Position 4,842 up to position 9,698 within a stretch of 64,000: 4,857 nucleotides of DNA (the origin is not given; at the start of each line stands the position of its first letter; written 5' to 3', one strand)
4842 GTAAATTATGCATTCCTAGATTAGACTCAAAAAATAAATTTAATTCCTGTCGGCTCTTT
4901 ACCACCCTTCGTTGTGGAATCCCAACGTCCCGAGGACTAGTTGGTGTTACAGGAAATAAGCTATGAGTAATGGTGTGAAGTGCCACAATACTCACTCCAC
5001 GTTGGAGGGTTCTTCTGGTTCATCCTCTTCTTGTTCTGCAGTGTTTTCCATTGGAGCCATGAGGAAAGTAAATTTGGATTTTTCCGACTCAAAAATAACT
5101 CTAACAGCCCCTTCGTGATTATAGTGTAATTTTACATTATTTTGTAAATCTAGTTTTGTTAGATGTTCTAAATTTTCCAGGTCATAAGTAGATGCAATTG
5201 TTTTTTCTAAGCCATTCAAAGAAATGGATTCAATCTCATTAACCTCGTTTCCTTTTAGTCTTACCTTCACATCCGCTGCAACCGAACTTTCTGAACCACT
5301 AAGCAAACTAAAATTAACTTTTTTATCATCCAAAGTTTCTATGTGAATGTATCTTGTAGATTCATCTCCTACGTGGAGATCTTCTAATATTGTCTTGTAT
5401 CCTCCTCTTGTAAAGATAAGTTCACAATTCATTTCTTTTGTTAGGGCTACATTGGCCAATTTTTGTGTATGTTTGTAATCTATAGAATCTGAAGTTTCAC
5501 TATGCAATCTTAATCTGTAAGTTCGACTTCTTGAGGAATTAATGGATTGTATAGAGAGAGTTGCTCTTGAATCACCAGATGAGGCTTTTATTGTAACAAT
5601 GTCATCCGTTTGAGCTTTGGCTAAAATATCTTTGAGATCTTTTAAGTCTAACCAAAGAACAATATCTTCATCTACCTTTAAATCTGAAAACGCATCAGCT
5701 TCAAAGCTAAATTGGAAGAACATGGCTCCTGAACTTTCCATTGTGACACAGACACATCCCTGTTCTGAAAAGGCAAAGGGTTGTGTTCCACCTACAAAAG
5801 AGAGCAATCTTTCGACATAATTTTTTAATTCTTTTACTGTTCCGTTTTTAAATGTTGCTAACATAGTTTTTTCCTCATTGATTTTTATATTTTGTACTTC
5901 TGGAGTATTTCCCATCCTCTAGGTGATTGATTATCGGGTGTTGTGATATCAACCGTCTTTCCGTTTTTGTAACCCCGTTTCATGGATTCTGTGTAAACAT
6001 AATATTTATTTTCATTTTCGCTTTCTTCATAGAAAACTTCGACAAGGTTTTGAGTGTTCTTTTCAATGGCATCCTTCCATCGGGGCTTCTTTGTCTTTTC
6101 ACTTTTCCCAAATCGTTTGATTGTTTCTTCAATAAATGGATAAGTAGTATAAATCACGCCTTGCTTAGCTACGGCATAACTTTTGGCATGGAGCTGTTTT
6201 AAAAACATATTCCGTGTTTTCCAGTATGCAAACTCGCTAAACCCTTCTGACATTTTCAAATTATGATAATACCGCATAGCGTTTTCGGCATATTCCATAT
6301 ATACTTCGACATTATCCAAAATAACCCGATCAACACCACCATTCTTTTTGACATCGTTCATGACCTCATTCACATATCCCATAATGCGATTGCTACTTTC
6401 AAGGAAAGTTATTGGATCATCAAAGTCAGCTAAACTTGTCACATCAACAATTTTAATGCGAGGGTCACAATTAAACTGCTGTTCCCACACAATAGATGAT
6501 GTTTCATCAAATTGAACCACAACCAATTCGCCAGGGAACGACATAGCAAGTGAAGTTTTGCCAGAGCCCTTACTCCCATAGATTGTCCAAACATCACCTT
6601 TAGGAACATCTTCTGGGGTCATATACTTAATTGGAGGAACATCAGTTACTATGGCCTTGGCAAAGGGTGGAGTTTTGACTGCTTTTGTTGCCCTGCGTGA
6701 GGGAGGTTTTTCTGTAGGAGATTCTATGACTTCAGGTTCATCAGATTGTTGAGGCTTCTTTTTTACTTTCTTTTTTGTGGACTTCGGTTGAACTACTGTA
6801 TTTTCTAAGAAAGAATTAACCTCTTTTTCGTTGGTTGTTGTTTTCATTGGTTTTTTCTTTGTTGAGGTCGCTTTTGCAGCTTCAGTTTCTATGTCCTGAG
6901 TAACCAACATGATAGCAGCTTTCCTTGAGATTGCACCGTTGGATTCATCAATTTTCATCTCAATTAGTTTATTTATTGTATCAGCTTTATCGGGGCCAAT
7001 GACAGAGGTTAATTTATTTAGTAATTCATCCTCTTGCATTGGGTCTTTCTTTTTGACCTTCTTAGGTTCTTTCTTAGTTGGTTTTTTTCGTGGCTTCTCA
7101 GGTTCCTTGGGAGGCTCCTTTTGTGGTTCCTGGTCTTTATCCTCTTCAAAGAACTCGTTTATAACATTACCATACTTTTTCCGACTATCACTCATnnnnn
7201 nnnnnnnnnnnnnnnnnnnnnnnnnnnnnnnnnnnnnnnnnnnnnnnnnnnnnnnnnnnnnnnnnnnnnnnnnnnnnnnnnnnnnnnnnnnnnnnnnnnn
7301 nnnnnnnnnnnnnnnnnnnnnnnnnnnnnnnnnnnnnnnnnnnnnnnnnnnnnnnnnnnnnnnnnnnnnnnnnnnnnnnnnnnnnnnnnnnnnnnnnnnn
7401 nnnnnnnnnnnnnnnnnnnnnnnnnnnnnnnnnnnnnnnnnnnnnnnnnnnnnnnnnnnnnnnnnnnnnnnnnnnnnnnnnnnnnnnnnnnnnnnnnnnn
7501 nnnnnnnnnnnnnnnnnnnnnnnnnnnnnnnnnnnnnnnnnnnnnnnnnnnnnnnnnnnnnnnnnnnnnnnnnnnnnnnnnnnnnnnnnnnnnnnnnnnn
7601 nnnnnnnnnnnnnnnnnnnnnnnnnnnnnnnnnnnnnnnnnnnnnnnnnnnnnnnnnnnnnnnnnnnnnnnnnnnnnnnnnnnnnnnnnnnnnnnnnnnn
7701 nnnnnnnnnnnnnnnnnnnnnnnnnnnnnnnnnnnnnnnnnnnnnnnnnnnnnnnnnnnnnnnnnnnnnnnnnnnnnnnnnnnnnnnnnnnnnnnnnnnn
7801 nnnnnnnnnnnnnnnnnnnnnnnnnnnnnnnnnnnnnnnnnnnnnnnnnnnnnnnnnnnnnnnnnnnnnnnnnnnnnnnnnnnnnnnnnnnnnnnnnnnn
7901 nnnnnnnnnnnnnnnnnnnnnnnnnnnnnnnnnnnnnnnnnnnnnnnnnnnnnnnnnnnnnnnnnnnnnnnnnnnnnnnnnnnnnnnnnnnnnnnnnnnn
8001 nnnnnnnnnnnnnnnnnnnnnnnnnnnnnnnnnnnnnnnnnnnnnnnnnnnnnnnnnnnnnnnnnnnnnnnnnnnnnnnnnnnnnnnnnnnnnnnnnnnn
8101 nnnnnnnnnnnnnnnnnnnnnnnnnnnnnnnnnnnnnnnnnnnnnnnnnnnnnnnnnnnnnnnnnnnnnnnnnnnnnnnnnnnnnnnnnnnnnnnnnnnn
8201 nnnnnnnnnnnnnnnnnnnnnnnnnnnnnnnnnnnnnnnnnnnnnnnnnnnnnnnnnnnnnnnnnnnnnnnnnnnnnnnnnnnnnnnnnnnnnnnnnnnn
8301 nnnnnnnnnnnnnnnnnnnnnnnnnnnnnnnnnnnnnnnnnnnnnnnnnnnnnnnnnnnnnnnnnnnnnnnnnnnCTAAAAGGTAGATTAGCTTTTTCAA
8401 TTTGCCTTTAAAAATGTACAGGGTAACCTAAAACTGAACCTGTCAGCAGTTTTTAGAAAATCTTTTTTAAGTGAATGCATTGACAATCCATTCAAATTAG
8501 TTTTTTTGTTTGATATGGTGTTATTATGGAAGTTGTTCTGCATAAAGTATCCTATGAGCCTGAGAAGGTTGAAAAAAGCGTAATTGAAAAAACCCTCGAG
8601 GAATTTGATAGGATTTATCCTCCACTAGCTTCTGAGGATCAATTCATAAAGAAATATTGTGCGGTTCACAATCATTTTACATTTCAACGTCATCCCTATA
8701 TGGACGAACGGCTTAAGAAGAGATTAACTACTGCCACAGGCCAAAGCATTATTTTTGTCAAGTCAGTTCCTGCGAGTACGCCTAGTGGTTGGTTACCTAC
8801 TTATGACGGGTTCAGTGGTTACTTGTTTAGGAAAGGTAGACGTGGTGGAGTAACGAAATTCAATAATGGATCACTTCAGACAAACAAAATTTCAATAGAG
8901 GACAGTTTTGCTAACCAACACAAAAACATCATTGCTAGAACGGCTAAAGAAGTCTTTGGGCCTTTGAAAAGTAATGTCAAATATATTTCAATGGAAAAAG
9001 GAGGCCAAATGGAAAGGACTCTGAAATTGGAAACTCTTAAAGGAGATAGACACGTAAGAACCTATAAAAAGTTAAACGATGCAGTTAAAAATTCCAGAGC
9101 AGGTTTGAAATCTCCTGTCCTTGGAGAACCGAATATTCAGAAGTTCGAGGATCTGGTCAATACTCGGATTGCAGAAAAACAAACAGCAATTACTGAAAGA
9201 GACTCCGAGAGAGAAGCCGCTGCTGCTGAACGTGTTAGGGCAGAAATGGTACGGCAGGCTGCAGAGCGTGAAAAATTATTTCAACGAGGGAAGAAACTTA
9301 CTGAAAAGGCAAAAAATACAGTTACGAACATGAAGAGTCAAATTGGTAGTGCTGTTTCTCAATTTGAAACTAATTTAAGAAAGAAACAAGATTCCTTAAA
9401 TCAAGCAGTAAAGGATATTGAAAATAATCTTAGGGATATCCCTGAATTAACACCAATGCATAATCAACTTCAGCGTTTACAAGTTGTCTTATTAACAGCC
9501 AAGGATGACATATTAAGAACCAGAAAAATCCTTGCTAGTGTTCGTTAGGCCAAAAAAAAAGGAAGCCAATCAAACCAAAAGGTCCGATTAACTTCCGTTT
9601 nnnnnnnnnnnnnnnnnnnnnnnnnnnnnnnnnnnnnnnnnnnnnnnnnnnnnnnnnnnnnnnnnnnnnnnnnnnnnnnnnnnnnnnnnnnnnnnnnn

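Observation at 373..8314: Archaeal/eukaryal-type replisome module in a tailed virus: PolB, AEP primase, PCNA-like clamp, XPF/Hef nuclease, Sak4-like ATPase and an AbrB-like regulator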

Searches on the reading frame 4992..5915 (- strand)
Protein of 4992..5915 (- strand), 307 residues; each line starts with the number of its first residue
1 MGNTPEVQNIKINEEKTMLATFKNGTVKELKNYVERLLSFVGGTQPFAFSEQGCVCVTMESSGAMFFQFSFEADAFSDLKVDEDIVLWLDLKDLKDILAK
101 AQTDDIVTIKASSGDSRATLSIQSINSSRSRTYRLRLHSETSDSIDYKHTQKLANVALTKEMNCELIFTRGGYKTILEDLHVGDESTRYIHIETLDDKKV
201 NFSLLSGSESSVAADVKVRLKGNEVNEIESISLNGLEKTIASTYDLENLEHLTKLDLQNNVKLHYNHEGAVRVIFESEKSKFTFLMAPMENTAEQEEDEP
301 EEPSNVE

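Call 4: search_protein_families(library=pfam, proteins=[window:4992-5915:-], max_evalue=1)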
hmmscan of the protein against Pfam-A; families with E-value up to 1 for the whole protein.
window:4992-5915:- (307 aa): 5 families
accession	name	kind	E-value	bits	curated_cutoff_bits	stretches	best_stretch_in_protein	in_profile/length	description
PF00705.23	PCNA_N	-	2.1e-09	37.6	20.3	1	21-139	5-120/127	Proliferating cell nuclear antigen, N-terminal domain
PF10182.14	Flo11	-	0.02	15.5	25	1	116-160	17-61/151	Flo11 domain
PF03642.18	MAP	-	0.085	13.6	24.3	0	230-268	4-42/88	MAP domain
PF19765.4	DUF6252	-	0.56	10.9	27.2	1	98-155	20-70/124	Family of unknown function (DUF6252)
PF11778.13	SID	-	0.58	10.7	25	0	225-262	9-50/135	Septation initiation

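Call 5: search_protein_families(library=phrogs, proteins=[window:4992-5915:-], max_evalue=0.1)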
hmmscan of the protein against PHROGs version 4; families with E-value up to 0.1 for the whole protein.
window:4992-5915:- (307 aa): 3 families
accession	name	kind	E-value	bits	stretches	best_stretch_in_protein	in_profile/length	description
phrog_947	-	DNA, RNA and nucleotide metabolism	0.00034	20.7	1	38-123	16-101/368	DNA polymerase processivity factor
phrog_32950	-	unknown function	0.028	15.3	1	259-297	44-82/84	-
phrog_12127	-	unknown function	0.088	13.3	0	169-256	305-389/414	-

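Call 22: search_solved_structures(query=window:4992-5915:-, max_evalue=1, show_alignments=1)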
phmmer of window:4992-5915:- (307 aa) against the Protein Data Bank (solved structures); distinct sequences matched with E-value up to 1: 84 (the best 60 are shown).
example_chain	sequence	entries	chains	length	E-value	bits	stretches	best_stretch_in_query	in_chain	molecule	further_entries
3k4x_A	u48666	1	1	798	2.2e-10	43.8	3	47-152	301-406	Proliferating cell nuclear antigen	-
7o1e_A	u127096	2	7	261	3.5e-08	36.6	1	46-288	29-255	Proliferating cell nuclear antigen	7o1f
8p9o_A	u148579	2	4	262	3.6e-08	36.6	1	46-288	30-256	Proliferating cell nuclear antigen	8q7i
5tup_A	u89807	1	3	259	1.4e-07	34.6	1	46-186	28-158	Proliferating cell nuclear antigen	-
8gj5_A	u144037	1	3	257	1.6e-07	34.4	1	46-158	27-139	Proliferating cell nuclear antigen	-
8gjf_A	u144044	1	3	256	2.5e-07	33.8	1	46-158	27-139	Proliferating cell nuclear antigen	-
7ep8_A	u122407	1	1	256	5.4e-07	32.7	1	46-276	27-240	Proliferating cell nuclear antigen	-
6qh1_A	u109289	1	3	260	3.4e-06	30.1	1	46-149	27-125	Proliferating cell nuclear antigen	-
3p91_A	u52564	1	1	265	5.7e-06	29.4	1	30-159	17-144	Proliferating cell nuclear antigen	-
4cs5_A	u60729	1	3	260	2.8e-05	27.1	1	49-145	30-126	PROLIFERATING CELL NUCLEAR ANTIGEN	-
4hk1_A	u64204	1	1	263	5.3e-05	26.2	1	44-143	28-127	Proliferating cell nuclear antigen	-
7bup_A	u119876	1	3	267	7e-05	25.8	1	31-141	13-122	Proliferating cell nuclear antigen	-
5mav_A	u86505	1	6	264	7.7e-05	25.7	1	32-254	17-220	Proliferating cell nuclear antigen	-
5yco_A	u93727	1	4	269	7.8e-05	25.6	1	34-255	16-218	Proliferating cell nuclear antigen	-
5iy4_A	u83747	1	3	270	7.9e-05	25.6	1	34-255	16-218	Proliferating cell nuclear antigen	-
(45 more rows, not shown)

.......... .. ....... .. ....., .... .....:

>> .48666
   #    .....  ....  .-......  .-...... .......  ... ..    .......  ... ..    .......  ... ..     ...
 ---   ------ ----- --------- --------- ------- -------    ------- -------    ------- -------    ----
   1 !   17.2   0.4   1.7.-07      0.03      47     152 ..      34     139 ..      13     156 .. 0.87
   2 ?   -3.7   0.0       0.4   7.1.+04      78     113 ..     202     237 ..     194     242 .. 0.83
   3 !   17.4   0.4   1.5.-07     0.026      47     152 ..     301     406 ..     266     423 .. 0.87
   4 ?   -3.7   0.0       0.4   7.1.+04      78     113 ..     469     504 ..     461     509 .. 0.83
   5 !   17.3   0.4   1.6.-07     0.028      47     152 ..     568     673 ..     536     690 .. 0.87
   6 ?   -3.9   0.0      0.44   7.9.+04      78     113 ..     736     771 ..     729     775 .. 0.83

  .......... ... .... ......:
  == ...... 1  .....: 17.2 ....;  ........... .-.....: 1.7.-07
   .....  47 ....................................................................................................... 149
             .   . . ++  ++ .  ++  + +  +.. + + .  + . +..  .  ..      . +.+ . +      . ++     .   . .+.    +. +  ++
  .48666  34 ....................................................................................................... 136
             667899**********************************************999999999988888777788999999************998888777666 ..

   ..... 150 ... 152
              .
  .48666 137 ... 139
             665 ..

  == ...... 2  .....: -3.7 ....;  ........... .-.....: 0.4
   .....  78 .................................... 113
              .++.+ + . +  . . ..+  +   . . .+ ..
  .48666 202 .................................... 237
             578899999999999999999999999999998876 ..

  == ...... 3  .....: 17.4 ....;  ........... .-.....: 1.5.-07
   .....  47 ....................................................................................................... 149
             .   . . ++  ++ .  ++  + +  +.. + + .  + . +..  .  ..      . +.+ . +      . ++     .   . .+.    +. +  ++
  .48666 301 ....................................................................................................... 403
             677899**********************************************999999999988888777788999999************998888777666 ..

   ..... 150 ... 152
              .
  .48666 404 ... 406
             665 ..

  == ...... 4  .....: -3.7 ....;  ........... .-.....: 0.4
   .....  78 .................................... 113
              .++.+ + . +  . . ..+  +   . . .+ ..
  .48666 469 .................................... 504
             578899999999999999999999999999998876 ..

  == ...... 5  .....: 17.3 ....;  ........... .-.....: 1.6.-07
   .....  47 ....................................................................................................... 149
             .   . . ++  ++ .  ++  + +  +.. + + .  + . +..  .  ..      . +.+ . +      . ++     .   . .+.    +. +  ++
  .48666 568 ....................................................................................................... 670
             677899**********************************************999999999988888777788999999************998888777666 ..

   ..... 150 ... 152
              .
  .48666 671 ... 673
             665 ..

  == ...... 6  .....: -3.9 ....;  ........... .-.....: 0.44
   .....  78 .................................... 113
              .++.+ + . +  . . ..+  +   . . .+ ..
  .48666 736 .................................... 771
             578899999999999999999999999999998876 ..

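Call 28: search_dna_similar(query=window:4992-5915:-, collection=phages, mode=protein, max_rows=20, max_evalue=0.01)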
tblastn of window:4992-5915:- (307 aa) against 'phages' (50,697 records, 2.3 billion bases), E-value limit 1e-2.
No match.

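Call 103: search_protein_families(library=ncbifam, proteins=[window:4992-5915:-], max_evalue=0.01)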
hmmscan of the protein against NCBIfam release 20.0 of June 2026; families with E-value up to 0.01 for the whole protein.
window:4992-5915:- (307 aa): 6 families
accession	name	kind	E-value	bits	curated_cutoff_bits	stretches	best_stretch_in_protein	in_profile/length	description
TIGR00590.1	pcna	equivalog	2.7e-11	43.4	99.1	1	22-288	6-253/259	proliferating cell nuclear antigen (pcna)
NF002218.0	PRK01115.1-1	equivalog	3.5e-11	42.8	267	1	40-288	21-247/249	DNA polymerase sliding clamp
NF002221.0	PRK01115.1-4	subfamily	5e-11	42.4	239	1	28-289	11-246/248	DNA polymerase sliding clamp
NF002222.0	PRK01115.1-5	subfamily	2.2e-10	40.4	207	1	27-127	8-106/245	DNA polymerase sliding clamp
NF002219.0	PRK01115.1-2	equivalog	8.9e-09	35.1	293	1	27-288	9-243/247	DNA polymerase sliding clamp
NF002220.0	PRK01115.1-3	subfamily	3.8e-08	33.2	284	1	26-289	7-244/246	DNA polymerase sliding clamp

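Call 116: search_solved_structures(query=A12, max_evalue=0.001)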
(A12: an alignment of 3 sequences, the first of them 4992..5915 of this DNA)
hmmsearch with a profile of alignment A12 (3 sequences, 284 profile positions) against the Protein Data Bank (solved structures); distinct sequences matched with E-value up to 0.001: 89 (the best 60 are shown).
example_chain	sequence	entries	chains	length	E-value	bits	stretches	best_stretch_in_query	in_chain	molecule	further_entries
8p9o_A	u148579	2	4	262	5.3e-11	45.6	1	1-226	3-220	Proliferating cell nuclear antigen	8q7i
7o1e_A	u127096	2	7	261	5.3e-11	45.5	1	1-226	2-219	Proliferating cell nuclear antigen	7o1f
8gjf_A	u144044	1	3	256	7.5e-11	45.1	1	11-226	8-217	Proliferating cell nuclear antigen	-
5tup_A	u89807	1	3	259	1.2e-10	44.4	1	11-226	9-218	Proliferating cell nuclear antigen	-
8gj5_A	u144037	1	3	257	1.2e-10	44.4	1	11-226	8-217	Proliferating cell nuclear antigen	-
3aix_B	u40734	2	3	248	2.8e-10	43.2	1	32-238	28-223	DNA polymerase sliding clamp B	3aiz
3lx1_A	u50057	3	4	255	4.6e-10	42.5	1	30-264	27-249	DNA polymerase sliding clamp 1 | DNA polymerase sliding clamp 1, Proliferating cell nuclear antigen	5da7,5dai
5cfk_A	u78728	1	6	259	6.2e-10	42.1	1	29-176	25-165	Proliferating cell nuclear antigen,Proliferating cell nuclear antigen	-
7wp3_A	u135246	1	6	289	6.5e-10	42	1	29-175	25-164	Proliferating cell nuclear antigen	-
5h0t_A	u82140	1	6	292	6.8e-10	41.9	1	29-175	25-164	Proliferating cell nuclear antigen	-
5hac_A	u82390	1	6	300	6.9e-10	41.9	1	28-175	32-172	Proliferating cell nuclear antigen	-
6j0j_A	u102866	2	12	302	7e-10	41.9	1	29-176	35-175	Proliferating cell nuclear antigen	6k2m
7ep8_A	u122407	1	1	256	9.8e-10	41.4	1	11-184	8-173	Proliferating cell nuclear antigen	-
6knb_C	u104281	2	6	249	1.3e-09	41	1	30-261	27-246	DNA polymerase sliding clamp 1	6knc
5a6d_A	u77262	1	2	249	3.4e-09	39.6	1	30-262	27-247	DNA POLYMERASE SLIDING CLAMP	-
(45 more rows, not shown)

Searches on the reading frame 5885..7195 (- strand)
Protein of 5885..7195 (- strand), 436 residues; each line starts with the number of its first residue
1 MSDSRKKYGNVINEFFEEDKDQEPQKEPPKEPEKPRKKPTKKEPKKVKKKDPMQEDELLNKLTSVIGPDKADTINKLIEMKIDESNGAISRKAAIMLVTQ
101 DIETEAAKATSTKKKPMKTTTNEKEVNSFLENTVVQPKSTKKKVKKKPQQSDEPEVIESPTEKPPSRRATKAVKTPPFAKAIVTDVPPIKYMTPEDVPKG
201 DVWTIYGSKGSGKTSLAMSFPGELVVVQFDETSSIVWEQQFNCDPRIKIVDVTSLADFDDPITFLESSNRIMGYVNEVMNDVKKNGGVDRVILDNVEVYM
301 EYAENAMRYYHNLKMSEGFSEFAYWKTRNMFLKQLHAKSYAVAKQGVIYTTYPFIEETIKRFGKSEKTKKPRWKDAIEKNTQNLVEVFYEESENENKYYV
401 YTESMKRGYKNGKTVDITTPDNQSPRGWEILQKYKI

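Call 4: search_protein_families(library=pfam, proteins=[window:5885-7195:-], max_evalue=1)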
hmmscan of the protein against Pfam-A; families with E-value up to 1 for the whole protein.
window:5885-7195:- (436 aa): 5 families
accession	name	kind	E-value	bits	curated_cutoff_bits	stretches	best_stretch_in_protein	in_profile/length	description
PF13479.12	AAA_24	-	1.5e-08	35.2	27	1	204-386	6-159/195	AAA domain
PF13481.12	AAA_25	-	3.3e-05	24.1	27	1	182-219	15-52/195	AAA domain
PF06745.19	ATPase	-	0.0012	18.7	26.6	1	197-344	16-173/231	KaiC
PF00005.33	ABC_tran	-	0.0035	18.4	25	1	196-225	7-36/137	ABC transporter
PF01637.24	ATPase_2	-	0.38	10.9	33.2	1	202-224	22-44/225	ATPase domain predominantly from Archaea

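Call 5: search_protein_families(library=phrogs, proteins=[window:5885-7195:-], max_evalue=0.1)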
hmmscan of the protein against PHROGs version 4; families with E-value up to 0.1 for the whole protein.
window:5885-7195:- (436 aa): 3 families
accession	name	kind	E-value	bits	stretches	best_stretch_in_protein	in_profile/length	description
phrog_124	-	DNA, RNA and nucleotide metabolism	2.7e-11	44.4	1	168-350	6-168/382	Sak4-like ssDNA annealing protein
phrog_6891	-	other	0.0017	19.1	1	197-226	39-68/310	ATPase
phrog_906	-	DNA, RNA and nucleotide metabolism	0.057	13.1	1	43-218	390-545/872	DNA polymerase/primase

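Call 93: search_dna_similar(query=window:5885-7195:-, collection=phages, mode=protein, max_rows=20, max_evalue=0.001)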
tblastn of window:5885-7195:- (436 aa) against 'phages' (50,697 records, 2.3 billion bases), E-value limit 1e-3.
No match.

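Call 103: search_protein_families(library=ncbifam, proteins=[window:5885-7195:-], max_evalue=0.01)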
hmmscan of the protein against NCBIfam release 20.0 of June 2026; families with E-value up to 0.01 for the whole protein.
window:5885-7195:- (436 aa): 2 families
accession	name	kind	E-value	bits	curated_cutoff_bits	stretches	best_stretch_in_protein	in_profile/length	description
TIGR01618.1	phage_P_loop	hypoth_equivalog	5.7e-06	26.1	138.75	1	202-282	14-90/220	phage nucleotide-binding protein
NF008186.0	PRK10938.1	equivalog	0.0022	16.5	459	1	197-242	26-71/490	molybdate ABC transporter ATP-binding protein ModF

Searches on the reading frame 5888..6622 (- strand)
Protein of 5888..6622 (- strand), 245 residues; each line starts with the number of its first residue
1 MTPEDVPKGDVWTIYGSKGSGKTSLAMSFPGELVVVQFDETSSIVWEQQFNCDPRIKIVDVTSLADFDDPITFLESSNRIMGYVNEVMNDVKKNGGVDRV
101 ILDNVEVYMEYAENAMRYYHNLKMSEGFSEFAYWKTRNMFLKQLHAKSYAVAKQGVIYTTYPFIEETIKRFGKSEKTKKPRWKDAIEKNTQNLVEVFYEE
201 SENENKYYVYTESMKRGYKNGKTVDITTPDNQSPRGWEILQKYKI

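Call 102: search_solved_structures(query=window:5888-6622:-, max_evalue=1)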
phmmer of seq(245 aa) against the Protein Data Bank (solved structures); distinct sequences matched with E-value up to 1: 9.
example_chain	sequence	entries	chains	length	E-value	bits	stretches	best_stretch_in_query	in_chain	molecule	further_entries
1y63_A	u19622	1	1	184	0.15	14.8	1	6-84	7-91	Lmaj004144AAA protein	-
1xf9_A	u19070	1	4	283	0.35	13.6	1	6-35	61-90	Cystic fibrosis transmembrane conductance regulator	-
3si7_A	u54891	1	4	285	0.36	13.6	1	6-34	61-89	Cystic fibrosis transmembrane conductance regulator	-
1xfa_A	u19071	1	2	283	0.36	13.5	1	6-34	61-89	Cystic fibrosis transmembrane conductance regulator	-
1q3h_A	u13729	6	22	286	0.36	13.5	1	6-34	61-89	Cystic fibrosis transmembrane conductance regulator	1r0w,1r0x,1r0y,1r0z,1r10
4xze_A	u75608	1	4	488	0.44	13.3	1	144-218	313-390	Nucleoprotein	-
5a97_A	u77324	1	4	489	0.44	13.3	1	144-218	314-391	NUCLEOCAPSID PROTEIN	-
8zeq_A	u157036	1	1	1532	0.5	13.1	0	160-207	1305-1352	Glycogen debranching enzyme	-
2ihy_A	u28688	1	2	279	1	12.1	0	6-26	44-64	ABC transporter, ATP-binding protein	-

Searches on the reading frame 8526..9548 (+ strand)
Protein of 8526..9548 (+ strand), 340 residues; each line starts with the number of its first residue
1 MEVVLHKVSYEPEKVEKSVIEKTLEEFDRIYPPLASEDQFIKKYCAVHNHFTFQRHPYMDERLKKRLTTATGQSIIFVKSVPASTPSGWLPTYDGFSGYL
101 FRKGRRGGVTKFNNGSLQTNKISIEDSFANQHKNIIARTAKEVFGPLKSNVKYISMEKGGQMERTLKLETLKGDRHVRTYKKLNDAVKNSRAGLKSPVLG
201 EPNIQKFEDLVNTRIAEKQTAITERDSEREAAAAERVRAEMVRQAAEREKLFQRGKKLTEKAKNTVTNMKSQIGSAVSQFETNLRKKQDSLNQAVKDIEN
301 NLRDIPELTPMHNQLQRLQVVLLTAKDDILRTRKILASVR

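Call 58: search_protein_families(library=pfam, proteins=[window:8526-9548:+], max_evalue=0.05)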
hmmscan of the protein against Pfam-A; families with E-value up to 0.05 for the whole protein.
window:8526-9548:+ (340 aa): 3 families
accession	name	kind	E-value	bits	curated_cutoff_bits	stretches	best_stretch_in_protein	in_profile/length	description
PF00700.27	Flagellin_C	-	0.019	15.7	23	0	259-300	4-48/86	Bacterial flagellin C-terminal helical region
PF04513.17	Baculo_PEP_C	-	0.031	14.8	38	0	258-319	39-98/140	Baculovirus polyhedron envelope protein, PEP, C terminus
PF10824.14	T7SS_ESX_EspC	-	0.038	14.9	23.5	0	239-303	16-81/100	Excreted virulence factor EspC, type VII ESX diderm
